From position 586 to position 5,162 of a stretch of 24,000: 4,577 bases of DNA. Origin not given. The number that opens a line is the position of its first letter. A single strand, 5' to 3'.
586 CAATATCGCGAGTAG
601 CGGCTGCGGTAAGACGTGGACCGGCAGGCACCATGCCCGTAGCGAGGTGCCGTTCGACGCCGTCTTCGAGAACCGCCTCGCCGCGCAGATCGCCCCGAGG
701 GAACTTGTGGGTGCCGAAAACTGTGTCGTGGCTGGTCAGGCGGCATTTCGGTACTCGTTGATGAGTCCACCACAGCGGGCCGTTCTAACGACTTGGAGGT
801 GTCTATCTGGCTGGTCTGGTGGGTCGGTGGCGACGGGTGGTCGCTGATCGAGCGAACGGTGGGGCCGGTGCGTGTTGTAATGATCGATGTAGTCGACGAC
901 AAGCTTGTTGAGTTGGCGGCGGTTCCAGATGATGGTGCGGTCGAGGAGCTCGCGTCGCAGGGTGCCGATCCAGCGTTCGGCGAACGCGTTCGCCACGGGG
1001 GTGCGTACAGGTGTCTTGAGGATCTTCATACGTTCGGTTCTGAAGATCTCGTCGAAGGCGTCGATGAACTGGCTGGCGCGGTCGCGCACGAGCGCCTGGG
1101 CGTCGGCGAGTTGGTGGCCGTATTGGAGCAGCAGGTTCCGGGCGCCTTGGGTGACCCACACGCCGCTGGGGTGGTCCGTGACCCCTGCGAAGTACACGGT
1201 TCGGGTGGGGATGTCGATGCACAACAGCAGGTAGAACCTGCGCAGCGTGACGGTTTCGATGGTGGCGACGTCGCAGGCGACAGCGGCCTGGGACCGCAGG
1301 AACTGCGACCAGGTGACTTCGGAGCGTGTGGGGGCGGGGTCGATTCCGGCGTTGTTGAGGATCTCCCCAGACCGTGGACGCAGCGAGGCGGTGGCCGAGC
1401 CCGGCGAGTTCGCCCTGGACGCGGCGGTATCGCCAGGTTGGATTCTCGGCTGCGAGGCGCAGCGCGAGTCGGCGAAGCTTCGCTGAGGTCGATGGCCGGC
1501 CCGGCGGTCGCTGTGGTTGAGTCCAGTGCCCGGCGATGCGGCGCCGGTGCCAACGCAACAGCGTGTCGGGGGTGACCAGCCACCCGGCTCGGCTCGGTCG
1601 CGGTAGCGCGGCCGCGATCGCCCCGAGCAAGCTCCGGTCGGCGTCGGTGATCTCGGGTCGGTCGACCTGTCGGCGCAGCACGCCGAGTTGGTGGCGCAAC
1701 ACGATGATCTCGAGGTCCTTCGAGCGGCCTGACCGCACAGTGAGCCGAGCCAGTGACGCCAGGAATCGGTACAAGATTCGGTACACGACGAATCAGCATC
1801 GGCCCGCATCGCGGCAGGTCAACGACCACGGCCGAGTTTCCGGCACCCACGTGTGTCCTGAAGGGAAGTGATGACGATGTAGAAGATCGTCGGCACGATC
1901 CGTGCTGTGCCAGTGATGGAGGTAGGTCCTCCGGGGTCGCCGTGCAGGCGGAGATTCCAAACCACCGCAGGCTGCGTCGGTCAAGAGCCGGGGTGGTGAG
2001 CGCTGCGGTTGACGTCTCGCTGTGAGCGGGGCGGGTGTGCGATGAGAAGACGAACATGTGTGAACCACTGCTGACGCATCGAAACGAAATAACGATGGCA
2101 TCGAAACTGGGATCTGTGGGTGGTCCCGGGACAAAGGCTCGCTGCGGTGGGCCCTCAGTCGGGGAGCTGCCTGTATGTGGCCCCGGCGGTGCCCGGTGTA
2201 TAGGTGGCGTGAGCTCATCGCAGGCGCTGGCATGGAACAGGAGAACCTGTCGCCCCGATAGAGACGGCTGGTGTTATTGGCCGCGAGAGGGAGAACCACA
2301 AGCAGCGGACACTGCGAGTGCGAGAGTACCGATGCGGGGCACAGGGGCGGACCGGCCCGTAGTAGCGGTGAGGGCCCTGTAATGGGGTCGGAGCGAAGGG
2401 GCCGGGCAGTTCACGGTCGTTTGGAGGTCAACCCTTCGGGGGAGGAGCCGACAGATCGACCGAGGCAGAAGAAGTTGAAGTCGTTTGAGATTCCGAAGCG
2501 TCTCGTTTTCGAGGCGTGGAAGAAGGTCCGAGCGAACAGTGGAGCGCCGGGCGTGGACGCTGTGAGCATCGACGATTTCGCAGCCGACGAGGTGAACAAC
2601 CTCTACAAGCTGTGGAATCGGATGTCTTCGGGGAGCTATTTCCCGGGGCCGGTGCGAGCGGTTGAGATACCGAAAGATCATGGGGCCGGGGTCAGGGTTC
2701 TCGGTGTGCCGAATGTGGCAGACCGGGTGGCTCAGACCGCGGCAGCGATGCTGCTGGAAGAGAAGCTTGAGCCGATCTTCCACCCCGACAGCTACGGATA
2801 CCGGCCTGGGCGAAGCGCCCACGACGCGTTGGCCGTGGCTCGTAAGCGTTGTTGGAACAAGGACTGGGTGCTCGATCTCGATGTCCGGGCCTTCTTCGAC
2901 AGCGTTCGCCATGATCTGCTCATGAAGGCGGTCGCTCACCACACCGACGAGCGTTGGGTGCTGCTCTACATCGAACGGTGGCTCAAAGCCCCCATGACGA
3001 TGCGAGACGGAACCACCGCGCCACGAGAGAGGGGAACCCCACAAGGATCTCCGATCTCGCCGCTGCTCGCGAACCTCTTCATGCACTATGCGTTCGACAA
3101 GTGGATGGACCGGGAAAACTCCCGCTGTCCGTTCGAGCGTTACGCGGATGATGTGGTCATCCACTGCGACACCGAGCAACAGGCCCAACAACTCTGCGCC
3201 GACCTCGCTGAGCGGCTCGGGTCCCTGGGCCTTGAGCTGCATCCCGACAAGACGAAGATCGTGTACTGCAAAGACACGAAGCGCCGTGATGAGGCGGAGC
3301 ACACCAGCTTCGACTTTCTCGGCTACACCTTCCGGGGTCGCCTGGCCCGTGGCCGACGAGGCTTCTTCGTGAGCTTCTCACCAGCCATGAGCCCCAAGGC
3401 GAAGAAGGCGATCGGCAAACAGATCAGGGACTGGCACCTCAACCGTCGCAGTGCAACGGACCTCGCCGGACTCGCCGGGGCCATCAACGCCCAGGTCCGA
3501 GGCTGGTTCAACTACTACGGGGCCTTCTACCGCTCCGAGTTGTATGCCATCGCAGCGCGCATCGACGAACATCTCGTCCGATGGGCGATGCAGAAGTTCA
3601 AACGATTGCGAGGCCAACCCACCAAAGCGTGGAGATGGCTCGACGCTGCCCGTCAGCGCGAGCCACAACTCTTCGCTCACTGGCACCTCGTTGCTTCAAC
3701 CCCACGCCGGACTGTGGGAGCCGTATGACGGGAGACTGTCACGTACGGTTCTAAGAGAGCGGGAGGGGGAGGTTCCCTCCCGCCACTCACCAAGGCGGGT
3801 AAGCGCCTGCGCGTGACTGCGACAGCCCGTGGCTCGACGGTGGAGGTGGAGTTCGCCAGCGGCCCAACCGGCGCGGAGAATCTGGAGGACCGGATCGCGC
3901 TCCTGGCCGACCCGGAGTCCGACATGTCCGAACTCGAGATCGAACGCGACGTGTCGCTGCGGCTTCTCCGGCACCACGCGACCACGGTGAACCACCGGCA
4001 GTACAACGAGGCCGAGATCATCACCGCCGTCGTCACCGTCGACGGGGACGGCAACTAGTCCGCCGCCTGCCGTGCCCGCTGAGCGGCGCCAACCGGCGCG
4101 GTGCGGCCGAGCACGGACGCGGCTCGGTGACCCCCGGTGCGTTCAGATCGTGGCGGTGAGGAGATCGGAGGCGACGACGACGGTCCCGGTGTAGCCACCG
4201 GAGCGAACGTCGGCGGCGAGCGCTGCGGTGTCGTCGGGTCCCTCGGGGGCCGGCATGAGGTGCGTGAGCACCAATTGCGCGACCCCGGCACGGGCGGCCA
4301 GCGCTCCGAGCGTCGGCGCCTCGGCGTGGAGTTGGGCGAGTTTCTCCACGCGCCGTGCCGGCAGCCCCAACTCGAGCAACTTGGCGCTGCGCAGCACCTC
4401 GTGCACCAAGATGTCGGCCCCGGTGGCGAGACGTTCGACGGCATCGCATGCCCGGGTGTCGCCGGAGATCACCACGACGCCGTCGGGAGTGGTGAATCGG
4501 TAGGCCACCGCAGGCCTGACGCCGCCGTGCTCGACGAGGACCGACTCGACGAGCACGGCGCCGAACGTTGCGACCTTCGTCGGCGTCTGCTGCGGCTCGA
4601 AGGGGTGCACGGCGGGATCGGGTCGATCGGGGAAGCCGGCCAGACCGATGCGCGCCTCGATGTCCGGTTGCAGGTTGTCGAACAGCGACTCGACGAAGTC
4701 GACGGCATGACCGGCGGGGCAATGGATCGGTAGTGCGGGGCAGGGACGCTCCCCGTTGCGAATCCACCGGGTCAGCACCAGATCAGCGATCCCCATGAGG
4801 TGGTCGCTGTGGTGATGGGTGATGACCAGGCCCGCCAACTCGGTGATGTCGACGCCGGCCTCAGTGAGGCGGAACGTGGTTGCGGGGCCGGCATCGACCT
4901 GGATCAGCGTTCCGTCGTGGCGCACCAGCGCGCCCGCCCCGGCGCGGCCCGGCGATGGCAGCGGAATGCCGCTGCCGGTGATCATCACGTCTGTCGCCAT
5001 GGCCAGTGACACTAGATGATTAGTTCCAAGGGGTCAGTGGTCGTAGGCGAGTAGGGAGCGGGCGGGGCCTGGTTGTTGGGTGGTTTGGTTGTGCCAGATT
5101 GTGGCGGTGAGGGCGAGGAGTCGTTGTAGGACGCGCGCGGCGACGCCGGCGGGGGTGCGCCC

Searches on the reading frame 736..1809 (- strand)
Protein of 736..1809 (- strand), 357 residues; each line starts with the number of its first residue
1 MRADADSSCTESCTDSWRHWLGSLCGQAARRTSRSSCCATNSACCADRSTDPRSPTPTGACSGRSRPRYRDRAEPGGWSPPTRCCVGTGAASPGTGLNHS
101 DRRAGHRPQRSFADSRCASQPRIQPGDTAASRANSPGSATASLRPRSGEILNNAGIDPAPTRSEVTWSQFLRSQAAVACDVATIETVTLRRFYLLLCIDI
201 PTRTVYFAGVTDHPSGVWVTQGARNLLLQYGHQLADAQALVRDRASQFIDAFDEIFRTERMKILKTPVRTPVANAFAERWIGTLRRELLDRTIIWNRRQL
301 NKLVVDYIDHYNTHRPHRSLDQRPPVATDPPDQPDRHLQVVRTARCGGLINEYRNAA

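Call 48: search_protein_families(library=pfam, proteins=[window:736-1809:-], max_evalue=0.001)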
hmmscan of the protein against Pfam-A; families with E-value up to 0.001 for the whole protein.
window:736-1809:- (357 aa): 2 families
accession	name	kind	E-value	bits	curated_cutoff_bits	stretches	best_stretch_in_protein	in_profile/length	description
PF13683.12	rve_3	-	1.1e-15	57.6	26.5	1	261-325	3-67/67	Integrase core domain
PF13333.12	rve_2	-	0.00031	21.2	22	1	282-325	5-48/56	Integrase core domain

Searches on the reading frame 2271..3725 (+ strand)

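Call 9: search_protein_families(library=pfam, proteins=[window:2271-3725:+])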
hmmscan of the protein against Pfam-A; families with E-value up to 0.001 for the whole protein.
window:2271-3725:+ (485 aa): 3 families
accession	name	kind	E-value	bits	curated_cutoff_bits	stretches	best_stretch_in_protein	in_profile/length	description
PF00078.32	RVT_1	-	1e-42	146.6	29.6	1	133-354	1-205/205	Reverse transcriptase (RNA-dependent DNA polymerase)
PF08388.16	GIIM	-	1.4e-13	51.1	23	1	379-454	2-80/80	Group II intron, maturase-specific domain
PF00680.25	RdRP_1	-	3.6e-08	33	23.9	1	197-357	225-393/450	Viral RNA-dependent RNA polymerase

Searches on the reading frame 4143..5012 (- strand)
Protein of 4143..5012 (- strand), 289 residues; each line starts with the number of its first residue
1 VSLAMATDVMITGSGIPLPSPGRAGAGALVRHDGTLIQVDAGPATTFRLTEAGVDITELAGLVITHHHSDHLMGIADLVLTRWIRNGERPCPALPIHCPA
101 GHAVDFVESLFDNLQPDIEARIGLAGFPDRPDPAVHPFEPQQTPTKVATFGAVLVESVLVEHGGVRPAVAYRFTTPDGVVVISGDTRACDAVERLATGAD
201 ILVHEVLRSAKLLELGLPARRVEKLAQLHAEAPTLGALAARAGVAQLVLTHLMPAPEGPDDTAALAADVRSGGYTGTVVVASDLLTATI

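Call 48: search_protein_families(library=pfam, proteins=[window:4143-5012:-], max_evalue=0.001)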
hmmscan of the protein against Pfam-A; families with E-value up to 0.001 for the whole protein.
window:4143-5012:- (289 aa): 3 families
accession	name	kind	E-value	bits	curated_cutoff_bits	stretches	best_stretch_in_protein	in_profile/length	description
PF12706.13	Lactamase_B_2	-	1.3e-11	45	27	1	39-251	5-199/200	Beta-lactamase superfamily domain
PF00753.33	Lactamase_B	-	4.5e-09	37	22.7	1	29-188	10-152/196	Metallo-beta-lactamase superfamily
PF23023.1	Anti-Pycsar_Apyc1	-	2.5e-06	27.6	50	1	27-80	22-75/250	Anti-Pycsar protein Apyc1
